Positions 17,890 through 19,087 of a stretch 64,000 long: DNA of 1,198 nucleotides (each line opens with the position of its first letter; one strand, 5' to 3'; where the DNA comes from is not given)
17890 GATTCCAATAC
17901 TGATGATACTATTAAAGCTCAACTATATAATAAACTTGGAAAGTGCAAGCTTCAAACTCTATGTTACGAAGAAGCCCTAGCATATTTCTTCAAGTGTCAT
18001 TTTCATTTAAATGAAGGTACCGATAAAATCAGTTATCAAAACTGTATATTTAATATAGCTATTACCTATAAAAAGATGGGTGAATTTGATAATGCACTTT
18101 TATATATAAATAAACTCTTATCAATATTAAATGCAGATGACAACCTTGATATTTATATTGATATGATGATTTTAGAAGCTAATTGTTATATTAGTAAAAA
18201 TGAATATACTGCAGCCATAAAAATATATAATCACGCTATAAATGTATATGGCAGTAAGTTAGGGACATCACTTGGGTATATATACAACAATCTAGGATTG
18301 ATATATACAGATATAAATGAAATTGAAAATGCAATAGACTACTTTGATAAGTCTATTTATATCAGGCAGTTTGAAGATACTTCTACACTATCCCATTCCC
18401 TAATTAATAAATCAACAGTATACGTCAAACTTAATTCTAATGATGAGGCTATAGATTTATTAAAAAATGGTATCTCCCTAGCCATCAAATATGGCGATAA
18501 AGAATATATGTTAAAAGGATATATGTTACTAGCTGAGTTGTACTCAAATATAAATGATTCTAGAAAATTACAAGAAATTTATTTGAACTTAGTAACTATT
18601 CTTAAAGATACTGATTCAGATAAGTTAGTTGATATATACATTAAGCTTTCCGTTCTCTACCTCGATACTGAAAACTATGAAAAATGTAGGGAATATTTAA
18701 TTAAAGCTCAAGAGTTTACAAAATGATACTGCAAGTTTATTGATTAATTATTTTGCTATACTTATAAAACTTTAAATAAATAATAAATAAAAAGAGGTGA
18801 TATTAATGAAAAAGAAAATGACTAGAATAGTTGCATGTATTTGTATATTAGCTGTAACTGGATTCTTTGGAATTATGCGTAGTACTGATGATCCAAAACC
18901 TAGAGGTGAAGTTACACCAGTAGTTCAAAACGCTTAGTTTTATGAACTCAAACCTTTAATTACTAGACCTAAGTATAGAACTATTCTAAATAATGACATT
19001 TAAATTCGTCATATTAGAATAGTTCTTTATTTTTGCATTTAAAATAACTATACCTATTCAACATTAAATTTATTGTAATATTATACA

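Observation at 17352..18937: Complete RRNPP-type peptide quorum-sensing cassette (HTH-TPR receptor plus secreted pro-peptide)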

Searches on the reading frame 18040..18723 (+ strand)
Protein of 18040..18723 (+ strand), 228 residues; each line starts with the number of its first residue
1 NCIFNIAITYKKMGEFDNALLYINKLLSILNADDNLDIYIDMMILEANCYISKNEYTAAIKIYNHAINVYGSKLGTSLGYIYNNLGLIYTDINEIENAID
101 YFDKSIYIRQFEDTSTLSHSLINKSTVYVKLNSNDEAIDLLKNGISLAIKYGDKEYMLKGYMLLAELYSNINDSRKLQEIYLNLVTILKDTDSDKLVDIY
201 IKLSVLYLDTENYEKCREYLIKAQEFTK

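Call 42: search_solved_structures(query=window:18040-18723:+, max_evalue=0.01, show_alignments=5)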
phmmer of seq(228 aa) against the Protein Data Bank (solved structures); distinct sequences matched with E-value up to 0.01: 34.
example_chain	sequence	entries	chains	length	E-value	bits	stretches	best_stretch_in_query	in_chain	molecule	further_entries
9qhb_A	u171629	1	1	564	3.2e-08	37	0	4-145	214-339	Engineered tetratricopeptide repeat protein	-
8bu0_A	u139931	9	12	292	6.6e-08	35.9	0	4-147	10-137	Consensus tetratricopeptide repeat protein | Crystal structure of an 8-repeat consensus TPR superhelix with Zinc. | Monomer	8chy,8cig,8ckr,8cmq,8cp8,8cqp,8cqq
6hc2_A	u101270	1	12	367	3.1e-07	33.7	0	81-151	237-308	G-protein-signaling modulator 2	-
3sf4_A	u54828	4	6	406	4.4e-07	33.2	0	81-153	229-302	G-protein-signaling modulator 2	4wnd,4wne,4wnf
4wng_A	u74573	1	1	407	4.7e-07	33.1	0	81-151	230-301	G-protein-signaling modulator 2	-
5a6c_A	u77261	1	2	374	2.3e-06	30.9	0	81-153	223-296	G-PROTEIN-SIGNALING MODULATOR 2, AFADIN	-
3ro2_A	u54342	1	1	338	4.4e-06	30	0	81-148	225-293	G-protein-signaling modulator 2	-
4g2v_A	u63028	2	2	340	4.5e-06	29.9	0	81-149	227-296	G-protein-signaling modulator 2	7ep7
7obi_A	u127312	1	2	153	9.4e-06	28.9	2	3-107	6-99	CTPR-rv4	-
4jhr_A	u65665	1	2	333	1.2e-05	28.5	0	80-141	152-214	G-protein-signaling modulator 2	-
3ro3_A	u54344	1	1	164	2.9e-05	27.3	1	71-149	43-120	G-protein-signaling modulator 2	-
9qhc_A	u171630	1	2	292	4.1e-05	26.8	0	4-142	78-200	Engineered tetratricopeptide repeat protein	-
6t3h_A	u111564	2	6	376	7e-05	26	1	78-170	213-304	Response regulator aspartate phosphatase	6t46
5dbk_A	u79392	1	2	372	7.1e-05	26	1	3-219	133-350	Transcriptional regulator/TPR domain protein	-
4gpk_A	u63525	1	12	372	0.00013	25.1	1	3-219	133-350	NprR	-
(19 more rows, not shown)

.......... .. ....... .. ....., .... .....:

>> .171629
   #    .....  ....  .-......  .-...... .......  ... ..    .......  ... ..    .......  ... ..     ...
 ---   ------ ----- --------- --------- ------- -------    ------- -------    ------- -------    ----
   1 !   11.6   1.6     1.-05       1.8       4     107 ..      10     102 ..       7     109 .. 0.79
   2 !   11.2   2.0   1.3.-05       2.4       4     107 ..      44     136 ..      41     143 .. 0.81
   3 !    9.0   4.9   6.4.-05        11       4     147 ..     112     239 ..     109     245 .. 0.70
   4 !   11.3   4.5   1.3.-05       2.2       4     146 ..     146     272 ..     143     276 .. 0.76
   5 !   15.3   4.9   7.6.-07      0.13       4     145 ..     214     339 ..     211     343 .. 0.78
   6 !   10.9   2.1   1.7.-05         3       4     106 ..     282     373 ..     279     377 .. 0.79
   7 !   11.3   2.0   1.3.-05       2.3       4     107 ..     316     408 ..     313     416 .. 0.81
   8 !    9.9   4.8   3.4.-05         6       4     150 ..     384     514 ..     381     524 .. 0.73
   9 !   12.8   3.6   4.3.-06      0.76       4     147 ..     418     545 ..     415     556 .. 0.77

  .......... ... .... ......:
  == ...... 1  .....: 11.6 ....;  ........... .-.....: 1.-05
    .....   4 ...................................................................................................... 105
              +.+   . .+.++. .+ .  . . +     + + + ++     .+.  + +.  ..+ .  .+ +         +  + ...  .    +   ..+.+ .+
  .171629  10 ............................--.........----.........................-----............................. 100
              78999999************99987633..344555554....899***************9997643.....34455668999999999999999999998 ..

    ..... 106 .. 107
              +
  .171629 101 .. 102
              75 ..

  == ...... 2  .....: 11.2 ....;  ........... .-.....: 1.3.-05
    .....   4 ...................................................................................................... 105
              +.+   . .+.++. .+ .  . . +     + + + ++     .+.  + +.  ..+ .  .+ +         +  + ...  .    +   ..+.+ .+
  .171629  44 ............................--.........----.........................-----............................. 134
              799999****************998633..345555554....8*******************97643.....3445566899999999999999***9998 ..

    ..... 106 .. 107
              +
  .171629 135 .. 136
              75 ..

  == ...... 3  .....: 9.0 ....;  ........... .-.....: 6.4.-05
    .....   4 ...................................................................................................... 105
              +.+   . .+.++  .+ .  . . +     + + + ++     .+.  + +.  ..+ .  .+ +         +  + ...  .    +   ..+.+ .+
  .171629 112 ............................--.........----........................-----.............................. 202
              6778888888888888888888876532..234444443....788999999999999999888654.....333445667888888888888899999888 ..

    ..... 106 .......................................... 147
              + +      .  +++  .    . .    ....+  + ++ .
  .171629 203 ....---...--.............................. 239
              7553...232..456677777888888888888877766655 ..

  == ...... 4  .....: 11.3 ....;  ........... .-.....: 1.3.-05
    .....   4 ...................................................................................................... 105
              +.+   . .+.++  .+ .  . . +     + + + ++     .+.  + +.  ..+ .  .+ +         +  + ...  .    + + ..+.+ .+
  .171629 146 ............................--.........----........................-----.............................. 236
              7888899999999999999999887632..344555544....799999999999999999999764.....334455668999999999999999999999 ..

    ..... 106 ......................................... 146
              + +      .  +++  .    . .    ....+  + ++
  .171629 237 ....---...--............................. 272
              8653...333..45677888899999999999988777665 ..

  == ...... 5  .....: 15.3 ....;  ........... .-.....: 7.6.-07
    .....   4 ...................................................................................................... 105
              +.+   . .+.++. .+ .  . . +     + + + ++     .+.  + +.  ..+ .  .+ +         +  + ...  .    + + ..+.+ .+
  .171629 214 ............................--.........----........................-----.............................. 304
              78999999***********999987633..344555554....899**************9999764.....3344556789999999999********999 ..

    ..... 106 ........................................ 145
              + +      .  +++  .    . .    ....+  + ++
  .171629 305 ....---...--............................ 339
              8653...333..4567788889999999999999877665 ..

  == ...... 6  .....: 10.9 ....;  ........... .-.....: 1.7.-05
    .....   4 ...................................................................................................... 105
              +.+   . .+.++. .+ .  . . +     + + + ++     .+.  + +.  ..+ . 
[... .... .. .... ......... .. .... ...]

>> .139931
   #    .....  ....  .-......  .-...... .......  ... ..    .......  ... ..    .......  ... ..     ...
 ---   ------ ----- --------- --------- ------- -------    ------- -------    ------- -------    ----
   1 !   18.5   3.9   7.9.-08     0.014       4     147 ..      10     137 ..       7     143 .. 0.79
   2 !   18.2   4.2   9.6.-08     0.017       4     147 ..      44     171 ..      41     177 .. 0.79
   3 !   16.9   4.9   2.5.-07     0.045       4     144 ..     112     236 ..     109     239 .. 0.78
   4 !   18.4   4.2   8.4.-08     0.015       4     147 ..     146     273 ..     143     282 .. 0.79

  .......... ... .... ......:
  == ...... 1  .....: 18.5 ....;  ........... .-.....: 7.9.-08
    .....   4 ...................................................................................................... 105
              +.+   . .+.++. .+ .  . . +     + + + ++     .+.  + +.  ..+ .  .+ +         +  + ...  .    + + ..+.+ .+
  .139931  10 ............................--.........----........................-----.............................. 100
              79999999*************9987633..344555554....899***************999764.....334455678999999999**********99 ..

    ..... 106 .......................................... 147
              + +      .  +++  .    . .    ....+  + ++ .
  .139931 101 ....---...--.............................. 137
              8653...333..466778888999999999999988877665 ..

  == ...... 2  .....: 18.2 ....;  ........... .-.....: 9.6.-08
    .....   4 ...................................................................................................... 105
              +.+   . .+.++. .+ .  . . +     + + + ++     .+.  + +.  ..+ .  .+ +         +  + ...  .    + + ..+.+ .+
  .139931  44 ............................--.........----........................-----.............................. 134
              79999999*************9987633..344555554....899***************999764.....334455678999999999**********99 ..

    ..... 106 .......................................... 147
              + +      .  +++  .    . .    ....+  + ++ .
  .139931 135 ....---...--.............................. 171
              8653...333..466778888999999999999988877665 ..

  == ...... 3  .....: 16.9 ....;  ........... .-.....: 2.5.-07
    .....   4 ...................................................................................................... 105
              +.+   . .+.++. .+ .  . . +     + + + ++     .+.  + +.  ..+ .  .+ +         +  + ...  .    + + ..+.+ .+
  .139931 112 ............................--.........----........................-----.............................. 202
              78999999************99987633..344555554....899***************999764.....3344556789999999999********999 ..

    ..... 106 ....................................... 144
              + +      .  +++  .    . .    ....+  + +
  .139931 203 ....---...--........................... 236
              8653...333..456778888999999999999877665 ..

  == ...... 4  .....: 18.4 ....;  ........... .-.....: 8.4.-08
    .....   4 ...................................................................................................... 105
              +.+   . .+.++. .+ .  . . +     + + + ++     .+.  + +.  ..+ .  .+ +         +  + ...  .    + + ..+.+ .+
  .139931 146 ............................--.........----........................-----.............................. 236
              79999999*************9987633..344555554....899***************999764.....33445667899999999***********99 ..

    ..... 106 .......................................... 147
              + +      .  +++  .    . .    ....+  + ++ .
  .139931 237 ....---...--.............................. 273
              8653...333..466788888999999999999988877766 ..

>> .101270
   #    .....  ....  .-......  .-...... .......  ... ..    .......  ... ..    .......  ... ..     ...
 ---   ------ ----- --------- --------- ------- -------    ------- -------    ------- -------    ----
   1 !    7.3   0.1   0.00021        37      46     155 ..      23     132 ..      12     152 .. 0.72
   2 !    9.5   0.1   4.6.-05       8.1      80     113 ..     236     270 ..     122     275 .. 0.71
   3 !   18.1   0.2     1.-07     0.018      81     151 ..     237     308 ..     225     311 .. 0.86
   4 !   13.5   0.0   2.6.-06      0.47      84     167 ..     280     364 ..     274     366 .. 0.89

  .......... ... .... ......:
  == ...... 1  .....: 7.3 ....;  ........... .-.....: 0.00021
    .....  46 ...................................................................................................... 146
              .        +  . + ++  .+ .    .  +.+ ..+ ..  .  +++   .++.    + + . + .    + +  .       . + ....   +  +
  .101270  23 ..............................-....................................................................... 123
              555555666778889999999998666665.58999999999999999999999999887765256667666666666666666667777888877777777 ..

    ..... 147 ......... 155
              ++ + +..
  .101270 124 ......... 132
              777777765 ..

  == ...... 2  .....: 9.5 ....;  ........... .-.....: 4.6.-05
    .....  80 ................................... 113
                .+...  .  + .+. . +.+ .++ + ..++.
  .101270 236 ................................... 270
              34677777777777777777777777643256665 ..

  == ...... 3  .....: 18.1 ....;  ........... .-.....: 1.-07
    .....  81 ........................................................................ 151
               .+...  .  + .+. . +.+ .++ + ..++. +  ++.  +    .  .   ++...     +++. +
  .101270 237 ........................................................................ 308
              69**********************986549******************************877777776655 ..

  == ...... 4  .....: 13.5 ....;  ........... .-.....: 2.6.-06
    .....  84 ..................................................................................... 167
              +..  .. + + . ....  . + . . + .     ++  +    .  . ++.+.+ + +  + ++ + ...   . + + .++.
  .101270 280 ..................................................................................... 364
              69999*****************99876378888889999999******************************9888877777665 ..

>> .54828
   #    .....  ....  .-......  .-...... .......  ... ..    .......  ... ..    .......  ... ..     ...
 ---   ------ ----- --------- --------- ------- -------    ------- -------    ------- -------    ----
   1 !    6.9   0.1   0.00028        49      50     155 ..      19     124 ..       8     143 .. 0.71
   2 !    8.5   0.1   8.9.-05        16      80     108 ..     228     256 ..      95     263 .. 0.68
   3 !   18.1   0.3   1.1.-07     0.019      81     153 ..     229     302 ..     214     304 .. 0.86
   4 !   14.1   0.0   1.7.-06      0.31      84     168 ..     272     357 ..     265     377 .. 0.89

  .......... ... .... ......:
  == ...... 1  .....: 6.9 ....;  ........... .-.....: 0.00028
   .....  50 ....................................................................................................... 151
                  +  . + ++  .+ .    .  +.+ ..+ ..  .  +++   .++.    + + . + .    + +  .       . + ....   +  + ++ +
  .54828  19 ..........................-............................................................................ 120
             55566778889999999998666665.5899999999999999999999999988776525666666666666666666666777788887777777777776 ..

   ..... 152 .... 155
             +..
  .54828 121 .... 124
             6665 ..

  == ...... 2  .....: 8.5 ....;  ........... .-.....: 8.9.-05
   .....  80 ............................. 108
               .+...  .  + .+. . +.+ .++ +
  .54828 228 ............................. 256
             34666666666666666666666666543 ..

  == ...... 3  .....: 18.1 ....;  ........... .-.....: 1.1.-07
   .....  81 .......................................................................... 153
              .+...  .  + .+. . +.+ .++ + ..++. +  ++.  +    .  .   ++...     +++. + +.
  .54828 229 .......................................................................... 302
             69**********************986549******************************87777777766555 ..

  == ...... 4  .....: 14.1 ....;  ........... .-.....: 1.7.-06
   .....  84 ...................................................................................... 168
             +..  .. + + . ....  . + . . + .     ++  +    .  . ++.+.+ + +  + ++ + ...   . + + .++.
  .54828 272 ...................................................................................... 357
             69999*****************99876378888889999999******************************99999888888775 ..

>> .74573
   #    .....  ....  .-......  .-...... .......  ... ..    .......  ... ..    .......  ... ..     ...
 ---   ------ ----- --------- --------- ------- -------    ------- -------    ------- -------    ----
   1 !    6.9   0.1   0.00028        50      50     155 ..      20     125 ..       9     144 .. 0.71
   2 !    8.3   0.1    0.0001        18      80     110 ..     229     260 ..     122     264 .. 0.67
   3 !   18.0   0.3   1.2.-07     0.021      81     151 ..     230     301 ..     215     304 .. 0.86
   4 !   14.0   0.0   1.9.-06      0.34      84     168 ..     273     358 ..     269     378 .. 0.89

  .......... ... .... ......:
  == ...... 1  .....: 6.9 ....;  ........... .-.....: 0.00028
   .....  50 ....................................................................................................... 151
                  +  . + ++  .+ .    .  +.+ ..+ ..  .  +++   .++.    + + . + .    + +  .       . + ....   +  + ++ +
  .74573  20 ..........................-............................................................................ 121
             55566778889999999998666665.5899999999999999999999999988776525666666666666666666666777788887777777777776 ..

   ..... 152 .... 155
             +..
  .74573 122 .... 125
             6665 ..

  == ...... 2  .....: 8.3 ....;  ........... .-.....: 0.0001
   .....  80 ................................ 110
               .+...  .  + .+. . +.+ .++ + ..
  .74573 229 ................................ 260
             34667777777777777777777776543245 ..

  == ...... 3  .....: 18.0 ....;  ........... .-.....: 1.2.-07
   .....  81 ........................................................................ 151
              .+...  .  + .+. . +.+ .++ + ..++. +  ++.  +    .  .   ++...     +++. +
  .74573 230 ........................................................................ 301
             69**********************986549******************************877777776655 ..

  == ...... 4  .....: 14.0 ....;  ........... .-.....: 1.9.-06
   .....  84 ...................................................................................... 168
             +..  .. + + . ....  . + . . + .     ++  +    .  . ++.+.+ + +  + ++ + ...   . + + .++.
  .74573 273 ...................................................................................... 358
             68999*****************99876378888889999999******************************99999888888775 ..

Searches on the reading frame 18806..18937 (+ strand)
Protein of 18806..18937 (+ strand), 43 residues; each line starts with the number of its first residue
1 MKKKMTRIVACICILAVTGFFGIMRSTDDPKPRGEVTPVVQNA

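Call 3: search_protein_families(library=pfam, proteins=[window:18806-18937:+], max_evalue=1)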
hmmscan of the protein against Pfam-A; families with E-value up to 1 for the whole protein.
window:18806-18937:+ (43 aa): 0 families

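Call 4: search_protein_families(library=ncbifam, proteins=[window:18806-18937:+], max_evalue=1)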
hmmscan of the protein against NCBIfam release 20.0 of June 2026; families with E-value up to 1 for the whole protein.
window:18806-18937:+ (43 aa): 1 family
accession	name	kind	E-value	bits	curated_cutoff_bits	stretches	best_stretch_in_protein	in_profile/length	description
NF049900.1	ApionLctnaseApnL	equivalog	0.086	11.4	750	1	9-41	510-542/595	D-apionate lactonase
